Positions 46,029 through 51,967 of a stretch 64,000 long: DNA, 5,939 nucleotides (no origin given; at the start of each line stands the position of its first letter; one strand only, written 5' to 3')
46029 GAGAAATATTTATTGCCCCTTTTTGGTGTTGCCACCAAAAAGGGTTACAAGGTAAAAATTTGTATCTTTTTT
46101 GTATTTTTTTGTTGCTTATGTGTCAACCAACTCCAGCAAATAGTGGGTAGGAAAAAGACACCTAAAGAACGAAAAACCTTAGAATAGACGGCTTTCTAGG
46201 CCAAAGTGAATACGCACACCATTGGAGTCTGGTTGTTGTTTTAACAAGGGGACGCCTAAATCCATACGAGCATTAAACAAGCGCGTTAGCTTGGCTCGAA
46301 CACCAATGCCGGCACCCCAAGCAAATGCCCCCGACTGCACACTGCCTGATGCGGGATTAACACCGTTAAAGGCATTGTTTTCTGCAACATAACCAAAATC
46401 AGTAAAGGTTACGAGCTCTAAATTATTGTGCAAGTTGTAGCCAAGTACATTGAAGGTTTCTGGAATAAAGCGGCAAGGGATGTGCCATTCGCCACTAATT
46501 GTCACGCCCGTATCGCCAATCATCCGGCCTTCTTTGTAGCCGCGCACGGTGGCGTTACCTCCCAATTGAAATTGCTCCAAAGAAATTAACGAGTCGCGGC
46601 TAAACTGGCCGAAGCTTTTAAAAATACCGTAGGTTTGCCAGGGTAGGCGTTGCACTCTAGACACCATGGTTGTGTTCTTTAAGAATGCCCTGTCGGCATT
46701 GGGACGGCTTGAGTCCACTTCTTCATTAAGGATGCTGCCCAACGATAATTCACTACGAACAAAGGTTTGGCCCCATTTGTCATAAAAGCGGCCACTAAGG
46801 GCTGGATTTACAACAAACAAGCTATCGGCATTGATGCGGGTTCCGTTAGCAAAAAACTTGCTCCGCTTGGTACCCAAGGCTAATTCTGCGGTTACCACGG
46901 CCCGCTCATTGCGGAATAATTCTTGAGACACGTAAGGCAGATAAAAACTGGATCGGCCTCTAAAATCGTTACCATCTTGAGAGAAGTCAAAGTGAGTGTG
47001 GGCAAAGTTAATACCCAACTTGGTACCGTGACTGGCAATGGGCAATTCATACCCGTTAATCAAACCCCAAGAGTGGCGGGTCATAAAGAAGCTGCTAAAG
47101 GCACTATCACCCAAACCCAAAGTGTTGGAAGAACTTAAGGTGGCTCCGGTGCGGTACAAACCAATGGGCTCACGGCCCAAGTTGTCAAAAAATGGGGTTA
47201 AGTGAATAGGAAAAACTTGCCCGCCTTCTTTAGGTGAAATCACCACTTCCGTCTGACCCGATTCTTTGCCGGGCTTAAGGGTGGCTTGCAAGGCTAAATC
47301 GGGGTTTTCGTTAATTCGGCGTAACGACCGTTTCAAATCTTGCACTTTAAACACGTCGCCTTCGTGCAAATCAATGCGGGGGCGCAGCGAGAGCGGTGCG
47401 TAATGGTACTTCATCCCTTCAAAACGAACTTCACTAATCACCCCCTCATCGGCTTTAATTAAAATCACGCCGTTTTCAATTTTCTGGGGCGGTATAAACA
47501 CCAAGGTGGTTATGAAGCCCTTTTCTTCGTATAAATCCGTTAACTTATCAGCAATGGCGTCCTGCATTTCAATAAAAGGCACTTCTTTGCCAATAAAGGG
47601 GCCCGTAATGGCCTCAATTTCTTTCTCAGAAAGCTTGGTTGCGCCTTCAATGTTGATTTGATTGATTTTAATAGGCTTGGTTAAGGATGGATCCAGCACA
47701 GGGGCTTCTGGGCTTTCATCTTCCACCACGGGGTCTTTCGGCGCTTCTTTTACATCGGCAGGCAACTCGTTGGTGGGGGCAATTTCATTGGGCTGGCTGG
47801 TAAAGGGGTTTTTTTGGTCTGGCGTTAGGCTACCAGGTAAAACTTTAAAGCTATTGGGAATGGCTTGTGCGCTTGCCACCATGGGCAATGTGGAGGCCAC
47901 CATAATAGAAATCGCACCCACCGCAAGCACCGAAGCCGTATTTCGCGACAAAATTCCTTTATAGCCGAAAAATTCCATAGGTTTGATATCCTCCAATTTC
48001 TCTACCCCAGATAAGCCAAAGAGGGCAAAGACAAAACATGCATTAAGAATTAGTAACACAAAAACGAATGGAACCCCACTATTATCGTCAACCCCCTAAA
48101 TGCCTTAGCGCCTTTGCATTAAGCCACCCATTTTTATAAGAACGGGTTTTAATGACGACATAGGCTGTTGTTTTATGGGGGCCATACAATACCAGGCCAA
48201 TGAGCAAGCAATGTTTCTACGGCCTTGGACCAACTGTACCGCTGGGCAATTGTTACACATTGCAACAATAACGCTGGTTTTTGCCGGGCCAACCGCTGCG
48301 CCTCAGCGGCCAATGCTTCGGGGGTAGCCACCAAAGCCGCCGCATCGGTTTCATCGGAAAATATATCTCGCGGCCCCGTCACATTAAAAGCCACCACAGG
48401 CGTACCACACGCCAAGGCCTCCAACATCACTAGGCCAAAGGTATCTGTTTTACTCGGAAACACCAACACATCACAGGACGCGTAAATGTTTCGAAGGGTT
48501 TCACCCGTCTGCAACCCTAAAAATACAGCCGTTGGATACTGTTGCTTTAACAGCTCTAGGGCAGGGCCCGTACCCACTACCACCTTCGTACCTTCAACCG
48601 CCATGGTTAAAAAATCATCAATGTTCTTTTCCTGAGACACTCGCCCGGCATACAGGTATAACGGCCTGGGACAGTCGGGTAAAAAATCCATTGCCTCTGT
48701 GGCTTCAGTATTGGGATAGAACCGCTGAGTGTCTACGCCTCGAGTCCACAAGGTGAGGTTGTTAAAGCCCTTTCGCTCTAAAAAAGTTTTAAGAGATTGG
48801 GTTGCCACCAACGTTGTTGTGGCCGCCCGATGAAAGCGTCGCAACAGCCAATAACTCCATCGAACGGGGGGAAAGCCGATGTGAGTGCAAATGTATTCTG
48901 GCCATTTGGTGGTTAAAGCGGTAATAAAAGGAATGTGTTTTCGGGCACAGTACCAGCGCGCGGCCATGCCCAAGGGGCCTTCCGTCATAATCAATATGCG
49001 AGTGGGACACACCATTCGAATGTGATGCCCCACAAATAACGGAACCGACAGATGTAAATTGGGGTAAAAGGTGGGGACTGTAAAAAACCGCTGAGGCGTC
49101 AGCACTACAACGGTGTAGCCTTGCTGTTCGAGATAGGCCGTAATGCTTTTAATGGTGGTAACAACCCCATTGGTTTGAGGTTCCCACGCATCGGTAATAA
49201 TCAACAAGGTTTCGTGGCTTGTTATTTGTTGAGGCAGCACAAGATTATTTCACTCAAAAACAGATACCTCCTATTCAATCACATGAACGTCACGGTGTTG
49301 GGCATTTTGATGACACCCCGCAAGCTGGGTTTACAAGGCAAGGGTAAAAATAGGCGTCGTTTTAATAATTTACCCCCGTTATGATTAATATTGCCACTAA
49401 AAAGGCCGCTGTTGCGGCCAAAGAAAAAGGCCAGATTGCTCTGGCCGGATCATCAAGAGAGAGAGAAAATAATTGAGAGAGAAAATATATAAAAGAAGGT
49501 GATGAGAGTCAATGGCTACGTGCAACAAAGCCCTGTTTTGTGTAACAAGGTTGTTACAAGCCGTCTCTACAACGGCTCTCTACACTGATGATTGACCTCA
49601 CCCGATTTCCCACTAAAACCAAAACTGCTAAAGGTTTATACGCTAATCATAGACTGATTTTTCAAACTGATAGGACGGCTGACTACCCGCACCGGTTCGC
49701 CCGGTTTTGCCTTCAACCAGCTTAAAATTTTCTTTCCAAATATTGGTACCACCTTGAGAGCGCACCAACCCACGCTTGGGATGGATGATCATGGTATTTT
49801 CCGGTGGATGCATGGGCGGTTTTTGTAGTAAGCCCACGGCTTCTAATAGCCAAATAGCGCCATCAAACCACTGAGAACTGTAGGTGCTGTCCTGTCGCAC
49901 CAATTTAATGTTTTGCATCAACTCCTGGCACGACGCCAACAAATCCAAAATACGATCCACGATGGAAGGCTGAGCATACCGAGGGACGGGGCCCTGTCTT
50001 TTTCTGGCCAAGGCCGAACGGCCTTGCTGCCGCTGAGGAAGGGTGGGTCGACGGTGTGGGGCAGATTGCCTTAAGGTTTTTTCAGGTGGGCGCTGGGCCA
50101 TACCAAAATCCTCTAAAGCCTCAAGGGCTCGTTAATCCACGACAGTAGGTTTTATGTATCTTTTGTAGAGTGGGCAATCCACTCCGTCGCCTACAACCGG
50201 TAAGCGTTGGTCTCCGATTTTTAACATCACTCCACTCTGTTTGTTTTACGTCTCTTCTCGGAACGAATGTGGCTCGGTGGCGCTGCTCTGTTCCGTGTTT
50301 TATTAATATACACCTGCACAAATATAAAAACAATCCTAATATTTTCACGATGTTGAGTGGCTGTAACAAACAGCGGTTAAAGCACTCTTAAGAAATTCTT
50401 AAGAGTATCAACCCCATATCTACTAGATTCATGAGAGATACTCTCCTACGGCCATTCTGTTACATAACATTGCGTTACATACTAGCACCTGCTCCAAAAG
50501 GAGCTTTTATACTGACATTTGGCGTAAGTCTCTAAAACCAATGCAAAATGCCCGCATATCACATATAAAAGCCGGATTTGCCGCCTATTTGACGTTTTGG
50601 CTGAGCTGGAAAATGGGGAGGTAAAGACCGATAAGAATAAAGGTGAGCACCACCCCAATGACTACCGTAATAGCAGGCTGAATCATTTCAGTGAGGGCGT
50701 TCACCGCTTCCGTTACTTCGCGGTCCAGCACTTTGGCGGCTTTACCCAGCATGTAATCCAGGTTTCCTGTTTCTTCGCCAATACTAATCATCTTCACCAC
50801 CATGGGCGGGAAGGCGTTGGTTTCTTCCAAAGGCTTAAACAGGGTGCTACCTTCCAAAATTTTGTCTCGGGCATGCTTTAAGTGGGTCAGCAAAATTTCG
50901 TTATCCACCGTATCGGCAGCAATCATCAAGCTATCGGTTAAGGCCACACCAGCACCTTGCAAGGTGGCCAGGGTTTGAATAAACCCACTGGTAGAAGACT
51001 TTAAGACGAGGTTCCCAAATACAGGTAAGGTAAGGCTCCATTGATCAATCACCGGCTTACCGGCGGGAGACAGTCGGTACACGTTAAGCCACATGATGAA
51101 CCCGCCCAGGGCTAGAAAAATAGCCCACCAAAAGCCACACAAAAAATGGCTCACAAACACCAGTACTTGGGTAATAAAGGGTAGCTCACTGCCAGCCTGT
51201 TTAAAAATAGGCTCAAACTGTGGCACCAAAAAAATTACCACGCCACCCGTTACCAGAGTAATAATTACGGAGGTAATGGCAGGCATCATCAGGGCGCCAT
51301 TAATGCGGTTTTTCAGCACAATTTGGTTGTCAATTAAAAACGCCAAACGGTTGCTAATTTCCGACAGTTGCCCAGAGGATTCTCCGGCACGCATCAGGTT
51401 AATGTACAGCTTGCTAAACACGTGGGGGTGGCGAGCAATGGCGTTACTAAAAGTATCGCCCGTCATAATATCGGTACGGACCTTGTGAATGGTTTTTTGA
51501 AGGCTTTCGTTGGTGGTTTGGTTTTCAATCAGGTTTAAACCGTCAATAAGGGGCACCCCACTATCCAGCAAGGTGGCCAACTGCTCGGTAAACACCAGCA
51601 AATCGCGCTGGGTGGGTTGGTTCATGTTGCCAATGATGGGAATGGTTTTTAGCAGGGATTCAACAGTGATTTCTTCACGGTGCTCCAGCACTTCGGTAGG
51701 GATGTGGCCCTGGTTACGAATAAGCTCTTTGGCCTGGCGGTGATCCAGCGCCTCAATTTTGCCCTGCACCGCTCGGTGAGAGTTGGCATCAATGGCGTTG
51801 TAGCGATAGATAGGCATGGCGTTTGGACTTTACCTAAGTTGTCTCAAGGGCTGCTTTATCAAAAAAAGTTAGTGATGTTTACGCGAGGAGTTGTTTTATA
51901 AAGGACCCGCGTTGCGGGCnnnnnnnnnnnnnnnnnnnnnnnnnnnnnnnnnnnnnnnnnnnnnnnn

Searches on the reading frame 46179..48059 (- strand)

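Call 18: search_protein_families(library=pfam, proteins=[window:46179-48059:-])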
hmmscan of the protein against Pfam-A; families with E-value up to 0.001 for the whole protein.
window:46179-48059:- (626 aa): 4 families
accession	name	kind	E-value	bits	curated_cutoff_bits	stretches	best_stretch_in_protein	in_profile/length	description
PF03865.19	ShlB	-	1.4e-21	77.7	22.7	1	268-588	1-310/311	Haemolysin secretion/activation protein ShlB/FhaC/HecB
PF08479.16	POTRA_2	-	9.8e-16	57.8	24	1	131-206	2-76/76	POTRA domain, ShlB-type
PF01103.29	Omp85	-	1.3e-11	45.1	24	1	488-621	191-321/325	Omp85 superfamily domain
PF07244.20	POTRA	-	6.7e-08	33.6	21.3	0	131-187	2-57/79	Surface antigen variable number repeat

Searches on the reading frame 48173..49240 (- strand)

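Call 18: search_protein_families(library=pfam, proteins=[window:48173-49240:-])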
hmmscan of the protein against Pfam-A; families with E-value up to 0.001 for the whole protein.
window:48173-49240:- (355 aa): 6 families
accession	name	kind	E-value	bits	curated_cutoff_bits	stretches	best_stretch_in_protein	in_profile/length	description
PF13692.12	Glyco_trans_1_4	-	2.3e-22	80.2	27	1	193-318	2-140/142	Glycosyl transferases group 1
PF00534.26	Glycos_transf_1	-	2e-20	73.5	26.4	1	192-320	15-158/172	Glycosyl transferases group 1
PF13439.12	Glyco_transf_4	-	1.1e-11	45.5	28.5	1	24-173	2-170/170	Glycosyltransferase Family 4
PF20706.3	GT4-conflict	-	5.5e-10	39.2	26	1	247-309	273-333/385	Family 4 Glycosyltransferase in conflict systems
PF13579.12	Glyco_trans_4_4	-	5e-05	24.1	29.7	0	25-160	2-148/158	Glycosyl transferase 4-like domain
PF13524.12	Glyco_trans_1_2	-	0.00036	20.9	25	1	245-329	36-122/144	Glycosyl transferase-like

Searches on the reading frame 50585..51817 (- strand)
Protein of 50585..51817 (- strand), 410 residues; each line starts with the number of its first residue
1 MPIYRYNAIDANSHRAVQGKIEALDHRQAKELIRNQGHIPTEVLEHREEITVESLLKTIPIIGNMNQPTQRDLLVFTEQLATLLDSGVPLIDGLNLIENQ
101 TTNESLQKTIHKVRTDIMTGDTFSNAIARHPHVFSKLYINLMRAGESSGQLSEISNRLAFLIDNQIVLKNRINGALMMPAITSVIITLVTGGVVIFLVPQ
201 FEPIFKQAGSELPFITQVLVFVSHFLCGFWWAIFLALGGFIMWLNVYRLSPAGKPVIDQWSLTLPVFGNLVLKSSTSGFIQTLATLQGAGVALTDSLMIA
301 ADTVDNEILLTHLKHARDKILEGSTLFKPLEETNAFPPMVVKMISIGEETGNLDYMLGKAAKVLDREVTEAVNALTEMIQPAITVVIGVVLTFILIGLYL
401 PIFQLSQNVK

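Call 18: search_protein_families(library=pfam, proteins=[window:50585-51817:-])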
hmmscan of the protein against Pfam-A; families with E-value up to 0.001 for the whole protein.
window:50585-51817:- (410 aa): 1 family
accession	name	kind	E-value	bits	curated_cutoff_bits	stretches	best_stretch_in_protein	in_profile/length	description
PF00482.28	T2SSF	-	2.1e-54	183.3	25.2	2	76-199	1-125/125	Type II secretion system (T2SS), protein F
